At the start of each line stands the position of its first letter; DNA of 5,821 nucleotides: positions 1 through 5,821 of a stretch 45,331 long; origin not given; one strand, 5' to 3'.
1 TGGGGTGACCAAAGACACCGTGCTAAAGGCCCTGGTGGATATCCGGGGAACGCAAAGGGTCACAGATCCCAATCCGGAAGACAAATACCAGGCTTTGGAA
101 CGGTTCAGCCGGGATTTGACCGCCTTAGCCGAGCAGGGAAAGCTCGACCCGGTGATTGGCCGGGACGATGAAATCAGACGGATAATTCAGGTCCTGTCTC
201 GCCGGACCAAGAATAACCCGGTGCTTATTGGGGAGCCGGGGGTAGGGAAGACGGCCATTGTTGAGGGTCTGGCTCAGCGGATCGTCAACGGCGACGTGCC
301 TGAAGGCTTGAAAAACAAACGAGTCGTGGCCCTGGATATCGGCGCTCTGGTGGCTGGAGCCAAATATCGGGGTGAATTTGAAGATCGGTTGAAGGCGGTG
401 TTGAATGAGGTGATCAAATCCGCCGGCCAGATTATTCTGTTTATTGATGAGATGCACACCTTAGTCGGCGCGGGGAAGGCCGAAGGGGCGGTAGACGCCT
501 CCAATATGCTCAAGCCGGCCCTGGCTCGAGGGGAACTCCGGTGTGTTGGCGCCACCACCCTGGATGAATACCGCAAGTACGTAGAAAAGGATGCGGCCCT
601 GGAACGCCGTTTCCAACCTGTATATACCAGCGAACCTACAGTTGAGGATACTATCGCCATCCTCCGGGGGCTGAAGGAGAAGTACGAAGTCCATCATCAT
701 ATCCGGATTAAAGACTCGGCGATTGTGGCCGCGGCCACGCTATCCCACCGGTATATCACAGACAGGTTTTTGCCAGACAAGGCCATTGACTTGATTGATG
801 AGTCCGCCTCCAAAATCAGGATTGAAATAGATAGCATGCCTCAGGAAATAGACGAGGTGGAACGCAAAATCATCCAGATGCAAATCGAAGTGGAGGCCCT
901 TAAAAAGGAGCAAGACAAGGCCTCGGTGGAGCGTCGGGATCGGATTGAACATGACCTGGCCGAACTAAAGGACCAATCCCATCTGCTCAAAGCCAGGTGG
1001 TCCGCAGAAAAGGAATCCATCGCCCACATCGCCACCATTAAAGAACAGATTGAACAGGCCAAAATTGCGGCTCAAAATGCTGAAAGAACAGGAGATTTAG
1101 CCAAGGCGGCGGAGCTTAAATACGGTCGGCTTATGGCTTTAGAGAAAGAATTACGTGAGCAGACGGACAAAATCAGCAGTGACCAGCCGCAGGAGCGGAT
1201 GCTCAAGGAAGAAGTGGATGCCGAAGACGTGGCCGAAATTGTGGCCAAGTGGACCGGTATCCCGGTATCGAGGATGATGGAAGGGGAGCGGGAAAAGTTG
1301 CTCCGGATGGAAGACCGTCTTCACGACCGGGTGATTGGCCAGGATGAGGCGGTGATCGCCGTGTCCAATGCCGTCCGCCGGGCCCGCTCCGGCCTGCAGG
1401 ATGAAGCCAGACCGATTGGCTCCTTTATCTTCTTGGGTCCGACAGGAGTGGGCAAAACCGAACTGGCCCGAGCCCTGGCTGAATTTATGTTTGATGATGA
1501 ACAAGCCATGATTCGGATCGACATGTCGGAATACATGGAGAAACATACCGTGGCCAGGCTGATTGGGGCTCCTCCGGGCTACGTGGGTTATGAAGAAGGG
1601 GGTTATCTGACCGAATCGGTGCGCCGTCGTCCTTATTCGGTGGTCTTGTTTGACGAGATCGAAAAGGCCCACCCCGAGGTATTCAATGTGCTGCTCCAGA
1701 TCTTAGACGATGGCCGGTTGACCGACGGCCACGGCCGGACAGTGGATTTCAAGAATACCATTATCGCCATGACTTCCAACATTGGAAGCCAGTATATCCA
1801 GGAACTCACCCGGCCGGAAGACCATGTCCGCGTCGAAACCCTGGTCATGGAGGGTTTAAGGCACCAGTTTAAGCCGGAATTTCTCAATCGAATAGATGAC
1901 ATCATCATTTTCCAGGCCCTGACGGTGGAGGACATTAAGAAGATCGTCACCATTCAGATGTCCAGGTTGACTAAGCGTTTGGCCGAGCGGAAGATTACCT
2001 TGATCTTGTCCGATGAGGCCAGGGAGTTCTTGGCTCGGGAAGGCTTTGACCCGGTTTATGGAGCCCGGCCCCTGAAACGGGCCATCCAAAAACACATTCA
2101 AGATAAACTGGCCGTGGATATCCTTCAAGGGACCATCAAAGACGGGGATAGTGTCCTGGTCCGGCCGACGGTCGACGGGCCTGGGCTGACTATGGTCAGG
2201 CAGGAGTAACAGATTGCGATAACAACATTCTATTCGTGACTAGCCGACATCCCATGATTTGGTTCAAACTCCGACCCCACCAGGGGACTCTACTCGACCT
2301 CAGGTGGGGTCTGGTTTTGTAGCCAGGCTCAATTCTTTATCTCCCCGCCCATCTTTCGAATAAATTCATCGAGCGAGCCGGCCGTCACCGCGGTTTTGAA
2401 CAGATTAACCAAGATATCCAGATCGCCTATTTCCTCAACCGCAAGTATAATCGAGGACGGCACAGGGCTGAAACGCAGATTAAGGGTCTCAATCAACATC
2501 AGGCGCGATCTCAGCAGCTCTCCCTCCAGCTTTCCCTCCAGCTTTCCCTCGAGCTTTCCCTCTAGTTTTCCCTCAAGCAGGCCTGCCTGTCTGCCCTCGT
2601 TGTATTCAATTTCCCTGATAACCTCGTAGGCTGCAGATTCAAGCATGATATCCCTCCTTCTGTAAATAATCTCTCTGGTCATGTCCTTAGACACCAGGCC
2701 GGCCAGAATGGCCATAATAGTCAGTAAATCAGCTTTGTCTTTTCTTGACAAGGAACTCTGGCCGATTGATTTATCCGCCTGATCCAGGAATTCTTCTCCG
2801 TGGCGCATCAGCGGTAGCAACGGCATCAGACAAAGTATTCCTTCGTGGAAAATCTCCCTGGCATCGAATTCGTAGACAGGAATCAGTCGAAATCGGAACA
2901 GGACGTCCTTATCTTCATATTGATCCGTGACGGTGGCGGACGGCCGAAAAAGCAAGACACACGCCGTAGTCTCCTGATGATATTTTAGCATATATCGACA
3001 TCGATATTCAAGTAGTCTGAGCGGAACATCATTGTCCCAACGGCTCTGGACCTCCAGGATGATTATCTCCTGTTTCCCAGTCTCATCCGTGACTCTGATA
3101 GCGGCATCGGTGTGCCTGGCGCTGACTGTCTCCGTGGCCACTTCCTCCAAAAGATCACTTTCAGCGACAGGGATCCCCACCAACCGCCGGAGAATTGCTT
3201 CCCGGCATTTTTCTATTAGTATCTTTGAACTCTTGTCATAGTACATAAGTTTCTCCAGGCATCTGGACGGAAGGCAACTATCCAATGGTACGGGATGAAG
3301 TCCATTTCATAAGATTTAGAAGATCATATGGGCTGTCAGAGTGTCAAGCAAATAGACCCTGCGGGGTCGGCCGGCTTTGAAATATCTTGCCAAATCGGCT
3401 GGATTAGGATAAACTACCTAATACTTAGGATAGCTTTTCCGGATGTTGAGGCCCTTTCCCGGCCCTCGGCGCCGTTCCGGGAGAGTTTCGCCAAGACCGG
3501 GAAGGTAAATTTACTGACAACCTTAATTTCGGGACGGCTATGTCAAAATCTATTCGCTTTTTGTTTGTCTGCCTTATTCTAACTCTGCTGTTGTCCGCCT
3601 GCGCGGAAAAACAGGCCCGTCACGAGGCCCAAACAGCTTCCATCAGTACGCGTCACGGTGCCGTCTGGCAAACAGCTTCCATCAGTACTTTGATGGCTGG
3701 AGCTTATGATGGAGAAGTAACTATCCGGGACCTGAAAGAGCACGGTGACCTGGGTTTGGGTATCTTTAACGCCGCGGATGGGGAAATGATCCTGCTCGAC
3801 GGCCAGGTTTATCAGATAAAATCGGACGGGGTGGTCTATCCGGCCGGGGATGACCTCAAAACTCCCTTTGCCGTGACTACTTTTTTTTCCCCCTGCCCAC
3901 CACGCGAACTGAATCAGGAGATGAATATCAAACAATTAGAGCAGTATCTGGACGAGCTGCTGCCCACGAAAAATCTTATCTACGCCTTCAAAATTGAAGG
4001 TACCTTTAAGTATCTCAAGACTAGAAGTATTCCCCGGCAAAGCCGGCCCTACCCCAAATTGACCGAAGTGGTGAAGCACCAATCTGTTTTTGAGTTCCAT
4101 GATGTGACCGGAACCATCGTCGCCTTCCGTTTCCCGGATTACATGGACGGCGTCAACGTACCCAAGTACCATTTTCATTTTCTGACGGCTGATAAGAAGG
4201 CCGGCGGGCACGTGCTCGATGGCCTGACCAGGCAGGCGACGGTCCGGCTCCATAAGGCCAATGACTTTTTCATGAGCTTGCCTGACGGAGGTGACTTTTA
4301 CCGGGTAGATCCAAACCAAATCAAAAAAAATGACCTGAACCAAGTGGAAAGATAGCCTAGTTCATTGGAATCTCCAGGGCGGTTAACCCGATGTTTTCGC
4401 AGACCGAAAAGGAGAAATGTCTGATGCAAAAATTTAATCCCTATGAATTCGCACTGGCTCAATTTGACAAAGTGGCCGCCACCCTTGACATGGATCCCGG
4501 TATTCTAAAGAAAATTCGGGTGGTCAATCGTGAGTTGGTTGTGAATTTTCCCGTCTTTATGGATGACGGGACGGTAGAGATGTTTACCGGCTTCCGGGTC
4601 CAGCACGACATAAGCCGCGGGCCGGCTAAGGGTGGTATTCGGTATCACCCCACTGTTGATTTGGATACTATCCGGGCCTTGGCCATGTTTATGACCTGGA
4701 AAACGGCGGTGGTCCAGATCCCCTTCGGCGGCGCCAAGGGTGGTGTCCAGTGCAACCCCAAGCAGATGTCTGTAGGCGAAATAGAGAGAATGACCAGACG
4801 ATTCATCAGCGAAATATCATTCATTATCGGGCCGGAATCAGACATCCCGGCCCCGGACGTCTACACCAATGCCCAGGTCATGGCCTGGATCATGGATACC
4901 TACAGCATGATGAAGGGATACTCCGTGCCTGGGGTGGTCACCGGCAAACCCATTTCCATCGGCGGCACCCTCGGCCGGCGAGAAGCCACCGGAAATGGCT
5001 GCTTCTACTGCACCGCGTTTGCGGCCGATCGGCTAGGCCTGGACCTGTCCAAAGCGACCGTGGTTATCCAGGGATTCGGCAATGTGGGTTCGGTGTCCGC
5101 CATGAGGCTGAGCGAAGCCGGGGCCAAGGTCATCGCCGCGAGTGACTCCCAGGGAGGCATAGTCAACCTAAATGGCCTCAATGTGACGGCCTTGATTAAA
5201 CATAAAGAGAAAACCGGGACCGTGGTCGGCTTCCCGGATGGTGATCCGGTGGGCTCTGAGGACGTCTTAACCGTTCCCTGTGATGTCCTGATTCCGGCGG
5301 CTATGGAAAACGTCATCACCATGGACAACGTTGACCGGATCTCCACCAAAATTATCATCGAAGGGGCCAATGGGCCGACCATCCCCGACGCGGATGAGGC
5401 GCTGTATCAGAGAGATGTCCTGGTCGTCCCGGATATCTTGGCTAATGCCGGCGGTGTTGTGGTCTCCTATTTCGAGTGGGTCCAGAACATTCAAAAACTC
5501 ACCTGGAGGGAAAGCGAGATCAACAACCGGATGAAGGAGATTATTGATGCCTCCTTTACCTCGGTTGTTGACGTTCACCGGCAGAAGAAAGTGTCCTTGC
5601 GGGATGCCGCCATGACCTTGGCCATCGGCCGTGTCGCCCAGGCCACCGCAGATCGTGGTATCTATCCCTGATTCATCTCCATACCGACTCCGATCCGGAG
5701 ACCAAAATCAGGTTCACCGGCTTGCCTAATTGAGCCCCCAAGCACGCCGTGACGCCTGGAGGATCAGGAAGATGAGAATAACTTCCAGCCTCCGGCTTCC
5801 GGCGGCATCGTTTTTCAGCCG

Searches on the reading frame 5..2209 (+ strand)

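Call 19: search_protein_families(library=pfam, proteins=[window:5-2209:+], max_evalue=0.001)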
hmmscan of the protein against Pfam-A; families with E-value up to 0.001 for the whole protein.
window:5-2209:+ (734 aa): 28 families (the best 25 are shown)
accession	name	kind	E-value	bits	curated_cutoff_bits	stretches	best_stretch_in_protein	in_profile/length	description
PF07724.20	AAA_2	-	2.5e-72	242.8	27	1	469-633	1-166/166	AAA domain (Cdc48 subfamily)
PF17871.7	AAA_lid_9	-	5.7e-34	116.6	22.8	1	212-313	1-102/104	AAA lid domain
PF10431.15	ClpB_D2-small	-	1.5e-30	105.5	21.9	1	639-719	1-81/81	C-terminal, D2-small domain, of ClpB protein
PF00004.35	AAA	-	1.1e-23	84.6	21.2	2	73-185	2-109/131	ATPase family associated with various cellular activities (AAA)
PF07728.20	AAA_5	-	3e-18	66.6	22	1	474-586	2-116/139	AAA domain (dynein-related subfamily)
PF13191.12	AAA_16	-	2.7e-13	51.2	32.6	1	50-151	2-142/167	AAA ATPase domain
PF13401.12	AAA_22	-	1e-11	45.7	27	2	67-155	3-97/130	AAA domain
PF00158.32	Sigma54_activat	-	1.4e-09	38.3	20.2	1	454-600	5-151/168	Sigma-54 interaction domain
PF20720.3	nSTAND3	-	1.9e-07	31.3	27.2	0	473-514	19-60/155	Novel STAND NTPase 3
PF01637.24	ATPase_2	-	2.1e-07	31.4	33.2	0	53-164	4-133/225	ATPase domain predominantly from Archaea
PF01695.23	IstB_IS21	-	6.3e-07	29.6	24.1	0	67-134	90-153/238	IstB-like ATP binding protein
PF05621.17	TniB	-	3.1e-06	27.2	22.4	0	58-207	24-183/189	Bacterial TniB protein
PF13173.12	AAA_14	-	3.3e-06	27.6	27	0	475-570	6-88/129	AAA domain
PF13521.12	AAA_28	-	7e-06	26.8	27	0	474-494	2-22/164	AAA domain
PF12775.13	AAA_7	-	1.4e-05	25.1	25.8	0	474-520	36-82/181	P-loop containing dynein motor region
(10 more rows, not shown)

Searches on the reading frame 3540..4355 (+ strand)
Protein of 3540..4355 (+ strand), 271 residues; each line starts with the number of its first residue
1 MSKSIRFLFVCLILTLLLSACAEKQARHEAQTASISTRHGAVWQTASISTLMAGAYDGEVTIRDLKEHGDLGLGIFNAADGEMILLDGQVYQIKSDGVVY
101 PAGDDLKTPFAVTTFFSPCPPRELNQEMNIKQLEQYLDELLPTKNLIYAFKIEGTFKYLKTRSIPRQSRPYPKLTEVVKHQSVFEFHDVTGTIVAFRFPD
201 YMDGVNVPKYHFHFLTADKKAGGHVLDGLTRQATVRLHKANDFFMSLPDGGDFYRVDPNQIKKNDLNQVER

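Call 19: search_protein_families(library=pfam, proteins=[window:3540-4355:+], max_evalue=0.001)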
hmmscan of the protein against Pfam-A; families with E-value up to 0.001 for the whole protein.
window:3540-4355:+ (271 aa): 1 family
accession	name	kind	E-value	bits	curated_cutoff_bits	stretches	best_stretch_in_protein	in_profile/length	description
PF03306.18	AAL_decarboxy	-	2e-79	266.4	25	1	42-256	1-215/219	Alpha-acetolactate decarboxylase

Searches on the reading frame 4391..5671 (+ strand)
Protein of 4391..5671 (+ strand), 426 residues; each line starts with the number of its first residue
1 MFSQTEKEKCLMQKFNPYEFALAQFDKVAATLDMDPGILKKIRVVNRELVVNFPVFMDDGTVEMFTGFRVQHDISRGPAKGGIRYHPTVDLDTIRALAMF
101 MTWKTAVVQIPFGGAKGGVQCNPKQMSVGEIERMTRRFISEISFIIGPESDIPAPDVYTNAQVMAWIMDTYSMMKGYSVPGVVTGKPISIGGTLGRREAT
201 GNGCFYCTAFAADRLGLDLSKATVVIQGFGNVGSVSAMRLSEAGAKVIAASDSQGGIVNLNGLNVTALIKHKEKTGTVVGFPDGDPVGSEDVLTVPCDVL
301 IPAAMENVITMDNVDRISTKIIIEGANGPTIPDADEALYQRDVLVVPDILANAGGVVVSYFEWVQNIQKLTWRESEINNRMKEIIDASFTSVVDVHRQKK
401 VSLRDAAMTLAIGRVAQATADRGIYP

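Call 19: search_protein_families(library=pfam, proteins=[window:4391-5671:+], max_evalue=0.001)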
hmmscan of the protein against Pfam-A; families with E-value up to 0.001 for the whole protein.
window:4391-5671:+ (426 aa): 3 families
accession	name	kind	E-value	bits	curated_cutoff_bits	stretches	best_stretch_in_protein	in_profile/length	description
PF00208.27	ELFV_dehydrog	-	1.7e-78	264.1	23.4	1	191-423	1-241/241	Glutamate/Leucine/Phenylalanine/Valine dehydrogenase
PF02812.23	ELFV_dehydrog_N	-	8.5e-55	184.4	25.3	1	47-172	3-128/129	Glu/Leu/Phe/Val dehydrogenase, dimerisation domain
PF02826.25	2-Hacid_dh_C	-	0.00032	20.6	25.1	1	212-254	27-69/178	D-isomer specific 2-hydroxyacid dehydrogenase, NAD binding domain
